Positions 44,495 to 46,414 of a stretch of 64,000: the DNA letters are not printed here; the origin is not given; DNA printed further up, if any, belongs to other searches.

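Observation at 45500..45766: Family-A palindromic elements inserted in frame, twice, in a membrane TPR protein gene (RPE-like behaviour)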

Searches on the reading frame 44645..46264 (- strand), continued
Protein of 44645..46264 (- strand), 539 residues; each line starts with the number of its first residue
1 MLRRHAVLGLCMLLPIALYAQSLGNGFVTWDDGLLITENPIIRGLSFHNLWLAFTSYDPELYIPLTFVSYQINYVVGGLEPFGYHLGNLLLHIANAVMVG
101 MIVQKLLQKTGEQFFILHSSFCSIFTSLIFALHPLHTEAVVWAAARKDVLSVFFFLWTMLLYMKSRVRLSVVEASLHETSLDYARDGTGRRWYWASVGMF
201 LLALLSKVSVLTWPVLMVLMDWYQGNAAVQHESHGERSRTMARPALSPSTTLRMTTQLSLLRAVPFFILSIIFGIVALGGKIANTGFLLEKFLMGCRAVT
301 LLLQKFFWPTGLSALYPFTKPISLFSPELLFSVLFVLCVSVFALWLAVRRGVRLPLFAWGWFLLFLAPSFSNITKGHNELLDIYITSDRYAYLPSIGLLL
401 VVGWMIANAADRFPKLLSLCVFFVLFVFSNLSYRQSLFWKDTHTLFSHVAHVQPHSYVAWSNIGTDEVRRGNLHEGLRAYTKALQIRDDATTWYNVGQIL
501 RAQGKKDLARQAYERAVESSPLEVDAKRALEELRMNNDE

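Call 62: search_solved_structures(query=A1, max_evalue=0.001)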
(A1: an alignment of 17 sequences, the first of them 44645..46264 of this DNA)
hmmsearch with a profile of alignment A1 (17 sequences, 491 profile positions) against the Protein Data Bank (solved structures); distinct sequences matched with E-value up to 0.001: 93 (the best 60 are shown).
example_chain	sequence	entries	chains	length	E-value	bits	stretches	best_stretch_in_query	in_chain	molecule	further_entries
9qhb_A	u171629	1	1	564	8.1e-75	255.6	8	405-489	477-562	Engineered tetratricopeptide repeat protein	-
8bu0_A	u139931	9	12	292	5e-44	154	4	405-489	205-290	Consensus tetratricopeptide repeat protein | Crystal structure of an 8-repeat consensus TPR superhelix with Zinc. | Monomer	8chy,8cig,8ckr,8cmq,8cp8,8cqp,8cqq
9qhc_A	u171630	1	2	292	7.8e-40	140.2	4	405-480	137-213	Engineered tetratricopeptide repeat protein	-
7ntf_A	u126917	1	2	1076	1.7e-36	129.1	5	414-479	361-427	Isoform 1 of UDP-N-acetylglucosamine--peptide N-acetylglucosaminyltransferase 110 kDa subu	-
7yeh_B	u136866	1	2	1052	2.2e-36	128.8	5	414-483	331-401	UDP-N-acetylglucosamine--peptide N-acetylglucosaminyltransferase 110 kDa subunit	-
7yea_A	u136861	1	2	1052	2.2e-36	128.8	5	414-483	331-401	UDP-N-acetylglucosamine--peptide N-acetylglucosaminyltransferase 110 kDa subunit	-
6eou_A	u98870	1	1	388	2.5e-33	118.7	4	414-486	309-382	UDP-N-acetylglucosamine--peptide N-acetylglucosaminyltransferase 110 kDa subunit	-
1w3b_A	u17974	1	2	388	2.6e-33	118.7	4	414-486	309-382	UDP-N-ACETYLGLUCOSAMINE--PEPTIDE N-ACETYLGLUCOSAMINYLTRANSFERASE 110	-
1na0_A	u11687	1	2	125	1.3e-24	90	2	405-490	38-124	designed protein CTPR3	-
2wqh_A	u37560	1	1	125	5.5e-24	87.9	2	404-490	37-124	CTPR3Y3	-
7y4i_A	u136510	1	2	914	1.2e-23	86.8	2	405-488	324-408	Probable UDP-N-acetylglucosamine--peptide N-acetylglucosaminyltransferase SPINDLY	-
8dtf_A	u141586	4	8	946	1.7e-23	86.3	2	406-488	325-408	Probable UDP-N-acetylglucosamine--peptide N-acetylglucosaminyltransferase SPINDLY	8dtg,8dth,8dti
8ch0_A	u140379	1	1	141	9.2e-22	80.6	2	405-474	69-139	Consensus tetratricopeptide repeat protein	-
2fo7_A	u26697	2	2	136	1e-21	80.5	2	404-474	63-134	SYNTHETIC CONSENSUS TPR PROTEIN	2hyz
3kd7_A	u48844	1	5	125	8.7e-21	77.4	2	406-490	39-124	CTPR390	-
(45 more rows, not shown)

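Call 65: fold_search(model_id=the predicted structure, library=pdb)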
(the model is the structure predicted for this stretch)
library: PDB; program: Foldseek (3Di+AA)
matches with E <= 10: 895; with E <= 0.001: 2
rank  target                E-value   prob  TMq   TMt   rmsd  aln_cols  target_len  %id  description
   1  1na0_A                4.7e-04  1.00  0.18  0.76   5.1       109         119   28  Design of Stable alpha-Helical Arrays from an Idealized TPR Motif (released 2003-06-03)
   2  6v8e_D                8.7e-04  1.00  0.17  0.76   5.3       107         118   27  Computationally designed C3-symmetric homotrimer from TPR repeat protein (released 2020-08-12)
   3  6v8e_B                1.2e-03  1.00  0.17  0.77   5.2       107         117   27  Computationally designed C3-symmetric homotrimer from TPR repeat protein (released 2020-08-12)
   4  6v8e_A                1.2e-03  1.00  0.18  0.77   5.3       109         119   27  Computationally designed C3-symmetric homotrimer from TPR repeat protein (released 2020-08-12)
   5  6vfh_A                1.3e-03  1.00  0.17  0.74   4.9       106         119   27  De novo designed tetrahedral nanoparticle T33_dn10 (released 2020-08-12)
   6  6vfk_A                1.6e-03  1.00  0.17  0.75   1.4        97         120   28  De novo designed tetrahedral nanoparticle T33_dn10 displaying 4 copies of BG505-SOSIP trimer on the surface (released 2020-07-22)
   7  5hrz                  1.6e-03  1.00  0.18  0.74   5.2       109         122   28  Computationally Designed Trimer 1na0C3_3 (released 2017-04-12)
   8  6vfj_B                2.7e-03  1.00  0.17  0.75   4.6       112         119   24  De novo designed icosahedral nanoparticle I53_dn5 (released 2020-08-12)
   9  8ump_A                2.9e-03  1.00  0.17  0.73   6.2       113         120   27  T33-ml35 - Designed Tetrahedral Protein Cage Using Machine Learning Algorithms (released 2023-11-15)
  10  9gzg_A                3.0e-03  1.00  0.18  0.60  10.8       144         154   19  Crystal structure of CTPR4E4 mutant (released 2025-10-15)
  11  6vl6_A                4.1e-03  1.00  0.17  0.74   5.1       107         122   30  De novo designed tetrahedral nanoparticle T33_dn2 presenting BG505 SOSIP trimers (released 2020-08-12)
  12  9qhb                  4.3e-03  1.00  0.19  0.36  17.6       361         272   14  Crystal structure of 16-repeat CTPR protein with eliminated coordination sites (released 2025-10-22)
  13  9qhc_B                5.0e-03  1.00  0.18  0.34  18.8       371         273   13  Crystal structure of 8-repeat CTPR protein with eliminated coordination sites (released 2025-10-22)
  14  1w3b_A                5.0e-03  1.00  0.21  0.27  24.3       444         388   15  The superhelical TPR domain of O-linked GlcNAc transferase reveals structural similarities to importin alpha. (released 2004-09-09)
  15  6vfi_B                5.8e-03  1.00  0.17  0.74   5.2       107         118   28  De novo designed octahedral nanoparticle O43_dn18 (released 2020-08-12)
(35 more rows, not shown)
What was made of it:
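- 44645..46264 (-): Host gene, 539 aa. The N-terminal part is polytopic membrane protein of PMT_2/GT-C type and the C-terminal part is TPR repeats. It is syntenic with groES-groEL. Weak fold similarity to ArnT and AglB (call 65).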
